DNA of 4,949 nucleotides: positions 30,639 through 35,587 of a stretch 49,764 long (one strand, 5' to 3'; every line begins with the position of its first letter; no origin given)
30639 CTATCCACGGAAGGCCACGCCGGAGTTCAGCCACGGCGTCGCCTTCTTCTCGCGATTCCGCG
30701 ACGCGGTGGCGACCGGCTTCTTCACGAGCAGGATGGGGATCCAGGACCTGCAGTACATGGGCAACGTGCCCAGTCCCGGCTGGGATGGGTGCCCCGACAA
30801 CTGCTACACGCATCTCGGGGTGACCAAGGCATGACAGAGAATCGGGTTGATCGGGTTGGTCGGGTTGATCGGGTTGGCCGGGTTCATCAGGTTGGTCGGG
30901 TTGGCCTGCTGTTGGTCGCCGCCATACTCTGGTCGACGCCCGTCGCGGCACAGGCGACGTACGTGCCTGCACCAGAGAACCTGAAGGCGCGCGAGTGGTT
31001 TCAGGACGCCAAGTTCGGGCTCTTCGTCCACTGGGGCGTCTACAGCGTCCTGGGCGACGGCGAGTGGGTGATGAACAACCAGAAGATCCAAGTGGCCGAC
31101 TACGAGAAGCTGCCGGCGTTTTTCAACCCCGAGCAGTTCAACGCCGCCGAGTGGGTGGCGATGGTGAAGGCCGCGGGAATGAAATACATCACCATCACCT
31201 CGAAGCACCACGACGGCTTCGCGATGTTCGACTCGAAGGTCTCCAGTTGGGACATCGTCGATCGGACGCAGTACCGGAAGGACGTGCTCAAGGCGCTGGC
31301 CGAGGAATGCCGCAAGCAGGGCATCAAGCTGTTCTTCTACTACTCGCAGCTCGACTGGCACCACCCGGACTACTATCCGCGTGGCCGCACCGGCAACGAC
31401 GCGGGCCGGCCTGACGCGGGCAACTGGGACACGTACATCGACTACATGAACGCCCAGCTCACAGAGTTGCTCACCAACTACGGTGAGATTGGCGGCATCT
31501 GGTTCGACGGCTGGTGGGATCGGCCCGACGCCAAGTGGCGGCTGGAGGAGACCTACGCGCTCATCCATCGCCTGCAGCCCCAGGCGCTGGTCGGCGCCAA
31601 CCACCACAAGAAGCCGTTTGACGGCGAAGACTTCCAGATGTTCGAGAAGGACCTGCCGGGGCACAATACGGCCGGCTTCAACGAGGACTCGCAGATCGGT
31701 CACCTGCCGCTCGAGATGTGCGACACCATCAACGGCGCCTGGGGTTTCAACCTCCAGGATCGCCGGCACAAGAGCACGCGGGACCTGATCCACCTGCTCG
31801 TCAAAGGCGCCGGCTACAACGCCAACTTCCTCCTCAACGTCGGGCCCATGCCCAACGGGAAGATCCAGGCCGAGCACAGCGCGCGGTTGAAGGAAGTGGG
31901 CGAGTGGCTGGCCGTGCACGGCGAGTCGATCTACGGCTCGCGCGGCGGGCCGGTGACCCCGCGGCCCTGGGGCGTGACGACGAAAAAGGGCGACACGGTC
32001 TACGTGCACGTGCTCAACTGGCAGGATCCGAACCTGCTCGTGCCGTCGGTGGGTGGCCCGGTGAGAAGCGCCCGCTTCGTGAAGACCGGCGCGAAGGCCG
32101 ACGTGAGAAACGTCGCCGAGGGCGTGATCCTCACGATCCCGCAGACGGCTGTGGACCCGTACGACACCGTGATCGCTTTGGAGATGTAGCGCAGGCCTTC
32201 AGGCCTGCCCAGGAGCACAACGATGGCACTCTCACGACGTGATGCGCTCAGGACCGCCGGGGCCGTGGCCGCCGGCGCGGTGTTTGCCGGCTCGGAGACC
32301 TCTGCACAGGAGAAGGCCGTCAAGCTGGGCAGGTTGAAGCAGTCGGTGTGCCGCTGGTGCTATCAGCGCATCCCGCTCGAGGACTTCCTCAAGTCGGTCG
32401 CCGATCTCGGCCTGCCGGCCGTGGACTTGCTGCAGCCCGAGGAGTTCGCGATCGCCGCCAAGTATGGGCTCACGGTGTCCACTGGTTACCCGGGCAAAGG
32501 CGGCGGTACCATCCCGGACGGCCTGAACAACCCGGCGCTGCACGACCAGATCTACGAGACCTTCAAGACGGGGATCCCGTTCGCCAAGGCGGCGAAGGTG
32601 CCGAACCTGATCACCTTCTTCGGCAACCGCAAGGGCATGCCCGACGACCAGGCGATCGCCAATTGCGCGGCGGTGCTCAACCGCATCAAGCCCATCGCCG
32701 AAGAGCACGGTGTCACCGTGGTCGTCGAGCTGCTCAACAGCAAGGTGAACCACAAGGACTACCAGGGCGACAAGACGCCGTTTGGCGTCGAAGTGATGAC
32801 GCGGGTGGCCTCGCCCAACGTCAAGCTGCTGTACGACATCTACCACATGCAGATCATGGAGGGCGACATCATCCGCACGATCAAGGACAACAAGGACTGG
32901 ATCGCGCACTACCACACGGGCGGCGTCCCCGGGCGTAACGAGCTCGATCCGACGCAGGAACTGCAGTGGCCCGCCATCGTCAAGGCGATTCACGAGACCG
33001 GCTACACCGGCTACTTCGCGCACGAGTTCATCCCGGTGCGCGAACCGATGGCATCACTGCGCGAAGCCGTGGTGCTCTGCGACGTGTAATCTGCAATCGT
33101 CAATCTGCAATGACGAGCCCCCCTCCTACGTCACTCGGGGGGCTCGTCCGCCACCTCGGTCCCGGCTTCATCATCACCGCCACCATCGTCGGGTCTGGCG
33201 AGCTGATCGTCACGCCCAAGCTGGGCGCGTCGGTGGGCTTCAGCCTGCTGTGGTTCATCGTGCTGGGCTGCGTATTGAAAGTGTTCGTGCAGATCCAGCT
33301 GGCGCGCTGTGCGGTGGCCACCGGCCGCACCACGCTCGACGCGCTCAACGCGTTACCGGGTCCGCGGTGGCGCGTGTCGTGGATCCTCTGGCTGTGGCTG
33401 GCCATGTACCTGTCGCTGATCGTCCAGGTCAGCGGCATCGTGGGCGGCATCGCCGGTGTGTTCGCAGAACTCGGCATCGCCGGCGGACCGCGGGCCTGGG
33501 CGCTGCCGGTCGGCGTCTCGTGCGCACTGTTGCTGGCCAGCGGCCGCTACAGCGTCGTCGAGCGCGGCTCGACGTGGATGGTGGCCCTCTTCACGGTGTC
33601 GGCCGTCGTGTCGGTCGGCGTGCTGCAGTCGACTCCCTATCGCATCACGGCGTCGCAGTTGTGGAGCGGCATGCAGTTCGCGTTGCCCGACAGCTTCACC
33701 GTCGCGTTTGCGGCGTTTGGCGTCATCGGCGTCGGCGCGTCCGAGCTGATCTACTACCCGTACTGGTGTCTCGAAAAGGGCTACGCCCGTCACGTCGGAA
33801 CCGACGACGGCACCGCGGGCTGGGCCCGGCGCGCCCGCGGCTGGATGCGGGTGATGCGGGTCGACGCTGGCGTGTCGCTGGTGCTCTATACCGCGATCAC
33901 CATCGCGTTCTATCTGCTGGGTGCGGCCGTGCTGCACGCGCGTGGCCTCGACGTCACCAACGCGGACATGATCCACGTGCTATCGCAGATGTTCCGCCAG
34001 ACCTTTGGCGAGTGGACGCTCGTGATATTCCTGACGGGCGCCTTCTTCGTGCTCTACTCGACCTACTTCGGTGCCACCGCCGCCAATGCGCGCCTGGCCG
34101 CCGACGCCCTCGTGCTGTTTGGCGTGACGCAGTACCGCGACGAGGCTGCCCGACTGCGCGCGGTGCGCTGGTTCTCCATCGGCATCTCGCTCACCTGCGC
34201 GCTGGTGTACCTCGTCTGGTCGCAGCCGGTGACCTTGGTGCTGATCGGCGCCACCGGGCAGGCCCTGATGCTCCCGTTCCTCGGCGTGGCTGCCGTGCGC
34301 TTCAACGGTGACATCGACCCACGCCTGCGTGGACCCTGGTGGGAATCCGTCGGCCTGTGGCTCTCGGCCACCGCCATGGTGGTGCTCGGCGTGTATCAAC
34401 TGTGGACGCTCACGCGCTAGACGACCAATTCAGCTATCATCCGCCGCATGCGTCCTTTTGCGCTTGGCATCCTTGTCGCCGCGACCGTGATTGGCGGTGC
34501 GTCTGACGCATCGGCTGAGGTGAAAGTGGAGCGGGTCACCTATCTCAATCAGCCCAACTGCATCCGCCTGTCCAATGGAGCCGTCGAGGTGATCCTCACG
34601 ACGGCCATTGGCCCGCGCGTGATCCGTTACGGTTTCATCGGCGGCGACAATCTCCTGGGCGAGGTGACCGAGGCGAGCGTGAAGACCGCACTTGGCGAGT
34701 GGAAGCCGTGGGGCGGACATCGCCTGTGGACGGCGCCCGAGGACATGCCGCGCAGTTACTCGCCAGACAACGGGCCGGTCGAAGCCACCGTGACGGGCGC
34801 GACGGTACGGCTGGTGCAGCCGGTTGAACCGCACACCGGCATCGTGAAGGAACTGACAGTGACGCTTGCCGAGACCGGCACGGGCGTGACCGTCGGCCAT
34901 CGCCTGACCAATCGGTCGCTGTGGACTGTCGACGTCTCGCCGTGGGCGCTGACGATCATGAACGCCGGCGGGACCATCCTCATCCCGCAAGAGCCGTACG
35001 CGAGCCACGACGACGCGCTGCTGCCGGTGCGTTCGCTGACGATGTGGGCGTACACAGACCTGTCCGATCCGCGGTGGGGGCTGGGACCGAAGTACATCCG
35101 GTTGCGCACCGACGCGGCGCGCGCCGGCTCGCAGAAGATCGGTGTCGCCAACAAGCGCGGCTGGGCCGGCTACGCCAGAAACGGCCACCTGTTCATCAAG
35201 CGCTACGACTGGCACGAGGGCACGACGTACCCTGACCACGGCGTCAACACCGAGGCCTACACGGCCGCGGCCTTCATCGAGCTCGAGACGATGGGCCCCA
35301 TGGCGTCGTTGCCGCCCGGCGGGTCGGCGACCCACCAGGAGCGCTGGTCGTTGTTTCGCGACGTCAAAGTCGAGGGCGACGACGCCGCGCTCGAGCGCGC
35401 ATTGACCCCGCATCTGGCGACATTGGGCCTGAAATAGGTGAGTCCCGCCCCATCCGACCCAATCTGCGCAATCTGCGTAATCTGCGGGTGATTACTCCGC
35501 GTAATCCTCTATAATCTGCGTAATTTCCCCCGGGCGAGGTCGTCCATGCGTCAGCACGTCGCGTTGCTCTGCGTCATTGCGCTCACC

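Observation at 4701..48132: Intergenic spacers are systematically filled with 7-, 9- and 10-nt tandem arrays from a few recurring families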

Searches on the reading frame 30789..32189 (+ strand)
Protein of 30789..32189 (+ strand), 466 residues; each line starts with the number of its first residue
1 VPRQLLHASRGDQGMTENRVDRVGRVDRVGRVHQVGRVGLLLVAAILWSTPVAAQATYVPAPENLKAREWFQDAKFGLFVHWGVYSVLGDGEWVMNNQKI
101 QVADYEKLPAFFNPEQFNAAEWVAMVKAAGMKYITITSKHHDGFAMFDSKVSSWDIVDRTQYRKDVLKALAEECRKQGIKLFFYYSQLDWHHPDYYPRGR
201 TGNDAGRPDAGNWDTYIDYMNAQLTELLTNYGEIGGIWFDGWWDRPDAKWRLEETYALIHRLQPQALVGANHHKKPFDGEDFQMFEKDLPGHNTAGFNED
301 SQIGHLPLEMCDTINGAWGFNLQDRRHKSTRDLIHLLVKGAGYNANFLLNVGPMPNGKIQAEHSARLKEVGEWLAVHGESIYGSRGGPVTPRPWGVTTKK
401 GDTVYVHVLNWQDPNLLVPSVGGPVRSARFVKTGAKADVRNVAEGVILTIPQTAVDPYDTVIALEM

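Call 9: search_protein_families(library=pfam, proteins=[window:30789-32189:+])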
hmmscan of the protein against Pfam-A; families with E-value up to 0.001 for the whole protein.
window:30789-32189:+ (466 aa): 2 families
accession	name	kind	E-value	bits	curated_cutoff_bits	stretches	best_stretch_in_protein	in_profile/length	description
PF01120.23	Alpha_L_fucos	-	1.2e-102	344.4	25.2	1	50-379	6-345/345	Alpha-L-fucosidase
PF14871.12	GHL6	-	9.3e-06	26.3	35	1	119-203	2-87/132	Hypothetical glycosyl hydrolase 6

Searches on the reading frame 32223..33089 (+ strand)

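Call 9: search_protein_families(library=pfam, proteins=[window:32223-33089:+])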
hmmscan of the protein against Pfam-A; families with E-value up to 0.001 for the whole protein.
window:32223-33089:+ (288 aa): 1 family
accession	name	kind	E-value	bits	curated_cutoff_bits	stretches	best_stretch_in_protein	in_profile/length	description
PF01261.30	AP_endonuc_2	-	2.3e-25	90.2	31.1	1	76-276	35-236/249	Xylose isomerase-like TIM barrel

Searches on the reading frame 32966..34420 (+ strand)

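Call 9: search_protein_families(library=pfam, proteins=[window:32966-34420:+])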
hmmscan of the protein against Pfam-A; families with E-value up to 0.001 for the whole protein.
window:32966-34420:+ (484 aa): 1 family
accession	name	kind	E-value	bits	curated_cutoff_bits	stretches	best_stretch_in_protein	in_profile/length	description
PF01566.24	Nramp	-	8.7e-19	68.2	29.8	1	87-428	8-334/357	Natural resistance-associated macrophage protein-like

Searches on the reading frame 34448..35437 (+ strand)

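Call 9: search_protein_families(library=pfam, proteins=[window:34448-35437:+])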
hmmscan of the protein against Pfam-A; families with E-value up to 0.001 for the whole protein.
window:34448-35437:+ (329 aa): 1 family
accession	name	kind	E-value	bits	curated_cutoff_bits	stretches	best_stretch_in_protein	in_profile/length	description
PF14315.11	DUF4380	-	0.00021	20.8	29.4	0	227-302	212-294/295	Domain of unknown function (DUF4380)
